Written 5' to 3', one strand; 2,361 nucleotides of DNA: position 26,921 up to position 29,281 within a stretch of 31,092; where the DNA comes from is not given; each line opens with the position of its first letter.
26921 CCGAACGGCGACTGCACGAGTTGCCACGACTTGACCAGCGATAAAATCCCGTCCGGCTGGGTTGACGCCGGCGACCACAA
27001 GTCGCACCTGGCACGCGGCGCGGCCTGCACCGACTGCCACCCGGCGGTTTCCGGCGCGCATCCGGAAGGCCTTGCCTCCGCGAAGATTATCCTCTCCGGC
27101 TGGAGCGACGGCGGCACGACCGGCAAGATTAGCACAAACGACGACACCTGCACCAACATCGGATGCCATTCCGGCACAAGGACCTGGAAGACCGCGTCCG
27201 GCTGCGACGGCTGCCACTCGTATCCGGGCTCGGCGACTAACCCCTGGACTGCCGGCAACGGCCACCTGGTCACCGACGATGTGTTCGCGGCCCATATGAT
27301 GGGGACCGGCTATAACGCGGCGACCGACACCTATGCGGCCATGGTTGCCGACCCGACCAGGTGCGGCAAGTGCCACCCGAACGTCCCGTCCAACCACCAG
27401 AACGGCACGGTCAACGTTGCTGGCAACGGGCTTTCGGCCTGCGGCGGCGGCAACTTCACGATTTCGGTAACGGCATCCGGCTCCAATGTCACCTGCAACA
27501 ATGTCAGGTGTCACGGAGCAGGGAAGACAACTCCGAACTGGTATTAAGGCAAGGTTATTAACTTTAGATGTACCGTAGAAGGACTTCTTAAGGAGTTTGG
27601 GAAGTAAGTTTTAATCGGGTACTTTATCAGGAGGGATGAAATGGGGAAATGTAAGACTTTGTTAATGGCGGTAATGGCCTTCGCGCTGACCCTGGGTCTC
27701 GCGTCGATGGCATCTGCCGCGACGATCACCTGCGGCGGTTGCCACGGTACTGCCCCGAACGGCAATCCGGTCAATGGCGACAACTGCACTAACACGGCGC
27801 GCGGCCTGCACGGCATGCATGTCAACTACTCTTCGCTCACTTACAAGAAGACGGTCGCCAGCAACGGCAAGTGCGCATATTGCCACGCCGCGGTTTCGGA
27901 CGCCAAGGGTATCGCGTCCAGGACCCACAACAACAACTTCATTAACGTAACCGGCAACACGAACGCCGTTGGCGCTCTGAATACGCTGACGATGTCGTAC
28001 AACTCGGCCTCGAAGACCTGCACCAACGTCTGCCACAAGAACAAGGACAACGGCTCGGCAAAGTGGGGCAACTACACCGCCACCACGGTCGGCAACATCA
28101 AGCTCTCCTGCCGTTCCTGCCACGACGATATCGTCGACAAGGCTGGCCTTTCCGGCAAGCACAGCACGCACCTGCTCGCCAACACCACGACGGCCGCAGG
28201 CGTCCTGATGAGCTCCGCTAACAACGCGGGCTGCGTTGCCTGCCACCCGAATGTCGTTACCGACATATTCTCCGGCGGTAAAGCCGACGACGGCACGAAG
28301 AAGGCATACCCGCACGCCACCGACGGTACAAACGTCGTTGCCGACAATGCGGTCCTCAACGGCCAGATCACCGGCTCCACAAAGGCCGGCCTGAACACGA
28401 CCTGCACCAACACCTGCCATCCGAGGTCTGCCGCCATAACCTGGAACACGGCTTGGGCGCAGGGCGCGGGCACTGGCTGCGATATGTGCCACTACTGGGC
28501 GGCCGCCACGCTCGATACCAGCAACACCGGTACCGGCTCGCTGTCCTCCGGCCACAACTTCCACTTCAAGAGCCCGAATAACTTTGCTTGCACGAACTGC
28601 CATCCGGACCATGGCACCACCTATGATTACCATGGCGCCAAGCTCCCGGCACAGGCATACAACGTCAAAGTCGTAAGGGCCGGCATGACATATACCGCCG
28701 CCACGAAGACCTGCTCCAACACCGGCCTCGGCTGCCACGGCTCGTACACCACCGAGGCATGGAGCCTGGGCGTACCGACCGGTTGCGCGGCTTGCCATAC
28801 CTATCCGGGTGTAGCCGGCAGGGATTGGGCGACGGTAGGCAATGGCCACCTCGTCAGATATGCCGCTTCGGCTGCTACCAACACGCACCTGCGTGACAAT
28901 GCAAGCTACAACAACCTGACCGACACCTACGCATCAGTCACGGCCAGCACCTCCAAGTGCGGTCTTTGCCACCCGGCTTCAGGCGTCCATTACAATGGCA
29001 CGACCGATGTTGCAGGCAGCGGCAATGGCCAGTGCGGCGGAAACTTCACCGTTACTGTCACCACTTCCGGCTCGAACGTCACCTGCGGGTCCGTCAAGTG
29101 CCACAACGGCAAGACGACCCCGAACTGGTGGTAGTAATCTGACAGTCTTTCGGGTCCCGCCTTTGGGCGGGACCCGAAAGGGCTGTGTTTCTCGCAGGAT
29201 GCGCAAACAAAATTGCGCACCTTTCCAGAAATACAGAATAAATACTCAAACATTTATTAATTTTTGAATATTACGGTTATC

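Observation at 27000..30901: Conserved C-terminal 'CX4CH-G-K-TTPNW[WY]' tail shared by cytochromes 1 and 2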

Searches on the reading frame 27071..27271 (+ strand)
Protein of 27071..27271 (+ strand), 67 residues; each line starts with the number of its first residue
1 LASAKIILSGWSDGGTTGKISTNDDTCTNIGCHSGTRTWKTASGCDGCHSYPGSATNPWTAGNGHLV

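Call 15: search_protein_families(library=ncbifam, proteins=[window:27071-27271:+], max_evalue=10)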
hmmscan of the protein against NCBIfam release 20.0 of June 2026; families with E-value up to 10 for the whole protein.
seq(67 aa): 2 families
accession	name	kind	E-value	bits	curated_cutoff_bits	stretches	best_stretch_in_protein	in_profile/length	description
TIGR01904.2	GSu_C4xC__C2xCH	domain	2.3e-07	30.5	27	1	13-62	10-69/73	CxxxxCH/CxxCH domain c-type cytochrome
TIGR01905.1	paired_CXXCH_1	subfamily_domain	0.25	11.3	25.2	1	44-57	8-21/41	doubled CXXCH domain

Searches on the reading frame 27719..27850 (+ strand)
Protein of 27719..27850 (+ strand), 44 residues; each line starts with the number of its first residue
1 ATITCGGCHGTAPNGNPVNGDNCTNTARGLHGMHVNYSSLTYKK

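Call 69: search_protein_families(library=ncbifam, proteins=[window:27719-27850:+], max_evalue=10)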
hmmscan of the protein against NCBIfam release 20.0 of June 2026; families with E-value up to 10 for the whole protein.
seq(44 aa): 0 families

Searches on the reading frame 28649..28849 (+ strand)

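Call 15: search_protein_families(library=ncbifam, proteins=[window:28649-28849:+], max_evalue=10)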
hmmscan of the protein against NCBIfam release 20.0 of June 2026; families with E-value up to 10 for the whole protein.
seq(67 aa): 1 family
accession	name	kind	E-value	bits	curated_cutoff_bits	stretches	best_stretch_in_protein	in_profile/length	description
TIGR01904.2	GSu_C4xC__C2xCH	domain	5.8e-08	32.4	27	1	6-58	8-64/73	CxxxxCH/CxxCH domain c-type cytochrome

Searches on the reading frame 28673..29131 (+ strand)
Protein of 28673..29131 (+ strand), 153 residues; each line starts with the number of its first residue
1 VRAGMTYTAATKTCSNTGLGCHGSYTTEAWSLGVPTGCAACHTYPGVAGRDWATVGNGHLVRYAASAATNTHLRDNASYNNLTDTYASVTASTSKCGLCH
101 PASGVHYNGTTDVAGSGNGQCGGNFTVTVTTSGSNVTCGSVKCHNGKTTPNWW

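Call 35: search_solved_structures(query=A3, max_evalue=10, show_alignments=3)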
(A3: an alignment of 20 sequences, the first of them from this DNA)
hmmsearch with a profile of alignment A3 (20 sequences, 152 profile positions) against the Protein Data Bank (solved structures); distinct sequences matched with E-value up to 10: 9.
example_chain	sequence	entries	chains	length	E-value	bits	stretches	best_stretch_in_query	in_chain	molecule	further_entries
7on6_A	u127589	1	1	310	8.5e-10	42.3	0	66-88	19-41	SAKe6AE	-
8pjy_A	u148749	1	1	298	6.3e-08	36.2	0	66-88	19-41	SAKe6EEref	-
8pjr_A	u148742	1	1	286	2.5e-07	34.3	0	66-88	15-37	SAKe6AC-LB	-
7pvp_A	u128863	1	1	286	4.5e-07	33.5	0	53-87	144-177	SAKe6BC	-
7ona_A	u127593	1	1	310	4.6e-06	30.2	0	64-88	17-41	SAKe6AC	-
8pju_A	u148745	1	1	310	0.00065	23.2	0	64-88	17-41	SAKe6DEtal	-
8pjx_A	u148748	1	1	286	0.0098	19.4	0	53-89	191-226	SAKe6FR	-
5yq7_C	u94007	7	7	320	0.24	14.9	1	35-101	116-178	Cytochrome subunit of photosynthetic reaction center | MULTIHEME_CYTC DOMAIN-CONTAINING PROTEIN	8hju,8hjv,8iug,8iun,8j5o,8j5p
7c9r_C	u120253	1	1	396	0.25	14.8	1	72-150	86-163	Photosynthetic reaction center cytochrome c subunit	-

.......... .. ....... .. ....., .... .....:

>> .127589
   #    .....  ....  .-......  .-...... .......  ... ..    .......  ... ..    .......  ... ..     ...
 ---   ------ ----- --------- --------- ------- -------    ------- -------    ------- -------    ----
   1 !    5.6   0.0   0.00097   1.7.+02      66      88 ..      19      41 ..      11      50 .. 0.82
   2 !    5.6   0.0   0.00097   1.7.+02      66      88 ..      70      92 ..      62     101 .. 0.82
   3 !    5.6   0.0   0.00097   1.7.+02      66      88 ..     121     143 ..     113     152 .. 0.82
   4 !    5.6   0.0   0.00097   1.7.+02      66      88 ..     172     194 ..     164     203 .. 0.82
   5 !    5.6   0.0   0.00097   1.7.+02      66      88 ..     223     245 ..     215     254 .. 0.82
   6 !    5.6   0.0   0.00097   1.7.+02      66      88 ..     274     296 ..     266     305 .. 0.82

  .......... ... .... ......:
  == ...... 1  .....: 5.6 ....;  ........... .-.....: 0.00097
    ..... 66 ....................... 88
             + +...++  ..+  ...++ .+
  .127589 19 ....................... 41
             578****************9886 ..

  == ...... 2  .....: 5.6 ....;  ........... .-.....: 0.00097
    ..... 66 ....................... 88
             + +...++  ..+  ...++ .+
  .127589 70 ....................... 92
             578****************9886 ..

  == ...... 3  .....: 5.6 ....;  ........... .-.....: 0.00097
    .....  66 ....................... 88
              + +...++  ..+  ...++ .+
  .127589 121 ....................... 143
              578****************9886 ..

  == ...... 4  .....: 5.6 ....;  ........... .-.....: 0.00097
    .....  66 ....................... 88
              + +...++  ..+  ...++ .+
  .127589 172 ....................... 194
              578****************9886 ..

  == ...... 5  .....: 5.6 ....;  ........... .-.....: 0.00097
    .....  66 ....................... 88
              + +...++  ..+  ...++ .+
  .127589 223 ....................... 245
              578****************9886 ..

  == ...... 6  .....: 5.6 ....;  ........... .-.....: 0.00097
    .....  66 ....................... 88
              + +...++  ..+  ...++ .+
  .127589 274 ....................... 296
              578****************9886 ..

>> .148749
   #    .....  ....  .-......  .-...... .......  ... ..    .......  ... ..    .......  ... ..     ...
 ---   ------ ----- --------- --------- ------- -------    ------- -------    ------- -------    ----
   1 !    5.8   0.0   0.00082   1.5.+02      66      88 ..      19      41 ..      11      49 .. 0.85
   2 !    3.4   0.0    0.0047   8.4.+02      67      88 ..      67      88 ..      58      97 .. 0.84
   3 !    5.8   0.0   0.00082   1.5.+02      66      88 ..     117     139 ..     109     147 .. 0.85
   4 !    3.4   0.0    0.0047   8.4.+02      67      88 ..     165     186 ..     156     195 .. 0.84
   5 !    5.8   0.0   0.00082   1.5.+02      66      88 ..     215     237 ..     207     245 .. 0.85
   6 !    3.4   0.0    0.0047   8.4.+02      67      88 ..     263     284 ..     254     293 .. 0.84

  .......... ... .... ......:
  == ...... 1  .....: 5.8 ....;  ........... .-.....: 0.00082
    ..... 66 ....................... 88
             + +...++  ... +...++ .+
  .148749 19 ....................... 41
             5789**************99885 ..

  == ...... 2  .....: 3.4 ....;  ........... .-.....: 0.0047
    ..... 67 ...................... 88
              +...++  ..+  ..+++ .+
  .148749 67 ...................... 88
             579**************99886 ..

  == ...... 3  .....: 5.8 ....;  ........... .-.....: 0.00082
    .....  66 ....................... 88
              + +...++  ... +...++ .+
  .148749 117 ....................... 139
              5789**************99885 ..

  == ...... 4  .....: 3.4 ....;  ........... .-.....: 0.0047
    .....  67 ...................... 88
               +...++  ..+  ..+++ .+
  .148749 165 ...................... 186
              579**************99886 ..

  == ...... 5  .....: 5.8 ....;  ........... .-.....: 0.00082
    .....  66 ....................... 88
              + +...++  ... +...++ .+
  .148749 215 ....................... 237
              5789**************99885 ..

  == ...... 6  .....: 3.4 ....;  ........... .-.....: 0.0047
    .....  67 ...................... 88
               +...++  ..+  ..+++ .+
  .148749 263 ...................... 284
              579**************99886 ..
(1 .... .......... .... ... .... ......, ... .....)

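Call 39: search_protein_representatives(alignment_id=A3)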
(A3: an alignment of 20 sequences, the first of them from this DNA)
Query: 20 sequences, 152 profile positions. Proteins with E-value up to 0.001 (for the whole library): 153; up to 1e-10: 49; up to 1e-30: 22. The best 150 are listed.
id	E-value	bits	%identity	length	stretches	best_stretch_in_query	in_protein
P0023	1.6e-48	181.0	-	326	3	2-152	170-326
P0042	2.0e-46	174.3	-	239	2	8-152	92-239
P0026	2.8e-46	173.8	-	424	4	2-152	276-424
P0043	8.3e-46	172.3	-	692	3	2-152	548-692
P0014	2.4e-45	170.8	-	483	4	2-152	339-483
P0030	3.7e-45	170.2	-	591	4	4-152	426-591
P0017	5.5e-45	169.6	-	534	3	2-152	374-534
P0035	2.8e-43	164.0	-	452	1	3-151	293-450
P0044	7.5e-43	162.7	-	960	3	12-152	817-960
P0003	3.8e-42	160.4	-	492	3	2-152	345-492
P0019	4.4e-41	156.9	-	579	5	3-152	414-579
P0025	2.1e-40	154.7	-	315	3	2-151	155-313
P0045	4.7e-40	153.6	-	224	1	2-152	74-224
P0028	5.7e-40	153.3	-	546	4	9-152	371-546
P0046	2.0e-39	151.5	-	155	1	32-152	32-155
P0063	6.3e-19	85.0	-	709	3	3-151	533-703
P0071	3.9e-12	62.9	-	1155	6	35-151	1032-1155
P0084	3.7e-09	53.3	-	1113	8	10-145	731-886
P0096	2.6e-07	47.3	-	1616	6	9-151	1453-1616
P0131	1.6e-05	41.5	-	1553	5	5-151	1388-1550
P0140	3.7e-05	40.3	-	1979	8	3-151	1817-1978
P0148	8.8e-05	39.1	-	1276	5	9-151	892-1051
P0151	1.1e-04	38.7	-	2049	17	30-151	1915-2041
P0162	2.5e-04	37.6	-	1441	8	33-151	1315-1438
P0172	4.7e-04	36.7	-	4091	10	3-151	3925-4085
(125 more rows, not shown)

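Call 57: list_cluster_members(proteins=[P0071, P0096, P0140, P0172, P0084, P0063, P0151, P0162, P0148, P0131])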
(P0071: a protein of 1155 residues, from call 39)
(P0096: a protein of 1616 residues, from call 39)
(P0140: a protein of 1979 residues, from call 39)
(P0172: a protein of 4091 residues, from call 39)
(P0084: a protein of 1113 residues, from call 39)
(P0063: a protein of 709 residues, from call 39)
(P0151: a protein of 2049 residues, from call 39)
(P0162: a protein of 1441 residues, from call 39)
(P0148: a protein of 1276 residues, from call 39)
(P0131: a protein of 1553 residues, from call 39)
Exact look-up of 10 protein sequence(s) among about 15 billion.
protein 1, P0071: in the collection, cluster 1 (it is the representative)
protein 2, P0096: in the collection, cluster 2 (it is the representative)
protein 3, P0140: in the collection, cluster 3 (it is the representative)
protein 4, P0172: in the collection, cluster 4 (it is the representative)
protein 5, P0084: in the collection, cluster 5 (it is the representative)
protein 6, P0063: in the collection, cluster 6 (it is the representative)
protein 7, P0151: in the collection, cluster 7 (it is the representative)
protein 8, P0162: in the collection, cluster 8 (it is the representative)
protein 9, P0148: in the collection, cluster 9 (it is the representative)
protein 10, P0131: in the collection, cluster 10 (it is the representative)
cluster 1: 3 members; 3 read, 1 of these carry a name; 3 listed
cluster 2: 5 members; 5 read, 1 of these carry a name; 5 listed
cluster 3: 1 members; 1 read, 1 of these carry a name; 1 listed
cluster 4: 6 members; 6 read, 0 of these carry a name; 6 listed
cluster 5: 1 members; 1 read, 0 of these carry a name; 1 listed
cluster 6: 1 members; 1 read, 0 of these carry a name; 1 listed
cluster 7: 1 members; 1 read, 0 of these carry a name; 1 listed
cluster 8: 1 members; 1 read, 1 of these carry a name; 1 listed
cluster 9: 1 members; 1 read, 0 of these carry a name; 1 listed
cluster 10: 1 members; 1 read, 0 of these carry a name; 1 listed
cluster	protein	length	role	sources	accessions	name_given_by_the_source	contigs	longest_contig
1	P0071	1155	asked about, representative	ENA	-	-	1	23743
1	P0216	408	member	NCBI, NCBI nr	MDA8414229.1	MAG: CxxxxCH/CxxCH domain-containing protein, partial [Desulfobacteraceae bacterium] | CxxxxCH/CxxCH domain-containing protein [Desulfobacteraceae bacterium]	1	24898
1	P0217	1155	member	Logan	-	-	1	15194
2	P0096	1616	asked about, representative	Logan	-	-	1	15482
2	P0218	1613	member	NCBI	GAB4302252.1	MAG: hypothetical protein Fur0034_16930 [Desulfuromonadia bacterium]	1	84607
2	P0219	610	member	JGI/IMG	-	-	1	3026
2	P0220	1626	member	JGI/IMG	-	-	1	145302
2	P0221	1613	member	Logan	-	-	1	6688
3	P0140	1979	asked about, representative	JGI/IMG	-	predicted CxxxxCH...CXXCH cytochrome family protein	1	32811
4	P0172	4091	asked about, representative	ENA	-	-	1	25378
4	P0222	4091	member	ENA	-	-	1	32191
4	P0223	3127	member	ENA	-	-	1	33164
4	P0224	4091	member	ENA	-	-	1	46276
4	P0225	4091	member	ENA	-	-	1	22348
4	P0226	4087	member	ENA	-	-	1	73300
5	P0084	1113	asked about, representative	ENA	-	-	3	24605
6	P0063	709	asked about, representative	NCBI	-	-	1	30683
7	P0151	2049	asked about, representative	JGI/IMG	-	-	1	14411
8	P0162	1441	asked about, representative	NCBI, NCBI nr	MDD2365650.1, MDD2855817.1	MAG: CxxxxCH/CxxCH domain-containing protein [Desulfuromonadaceae bacterium] | CxxxxCH/CxxCH domain-containing protein [Desulfuromonadaceae bacterium]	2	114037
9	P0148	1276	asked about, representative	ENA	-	-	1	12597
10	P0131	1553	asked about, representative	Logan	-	-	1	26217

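Call 66: predict_structure(alignment_id=A5)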
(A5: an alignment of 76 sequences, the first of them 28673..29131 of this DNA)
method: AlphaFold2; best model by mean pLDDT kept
length: 153 residues; sequences in the alignment: 76
mean_pLDDT: 56.7   pTM: 0.44
mean pLDDT of the five models: 56.7, 52.5, 52.2, 51.4, 47.3
residues with pLDDT >= 90: 0; 70-90: 19; 50-70: 91; < 50: 43
segments of 3 or more residues with pLDDT < 50: 1-3, 20-23, 25-33, 54-61, 106-110, 118-122, 149-153
pLDDT, mean of each block of 10 residues (from residue 1): 55 59 46 52 64 48 52 63 75 72 53 52 58 59 49 36
secondary structure, 60 per line:
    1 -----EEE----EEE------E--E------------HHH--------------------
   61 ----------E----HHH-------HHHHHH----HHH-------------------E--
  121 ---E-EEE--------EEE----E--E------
elements in order: E6-8 E13-15 H86-91 E126-128 E137-139

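Call 68: fold_search(model_id=the predicted structure, library=pdb)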
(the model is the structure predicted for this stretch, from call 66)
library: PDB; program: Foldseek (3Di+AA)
matches with E <= 10: 4; with E <= 0.001: 0
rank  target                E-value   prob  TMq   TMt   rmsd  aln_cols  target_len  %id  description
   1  9c6l_F                6.0e+00  0.01  0.09  0.07   9.1        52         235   15  Yasminevirus c12orf29, a 5' to 3' RNA ligase (released 2024-10-02)
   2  9c6m_F                7.4e+00  0.01  0.09  0.06   9.1        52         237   15  Yasminevirus c12orf29, a 5' to 3' RNA ligase, K73M mutant (released 2024-10-02)
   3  2xhn_A                9.1e+00  0.02  0.10  0.04   8.0        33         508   39  Rhamnogalacturonan lyase from Aspergillus aculeatus K150A active site mutant (released 2010-09-29)
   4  2jmb_MODEL_1_A        9.8e+00  0.01  0.13  0.22   6.1        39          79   13  Solution structure of the protein Atu4866 from Agrobacterium tumefaciens (released 2007-10-16)
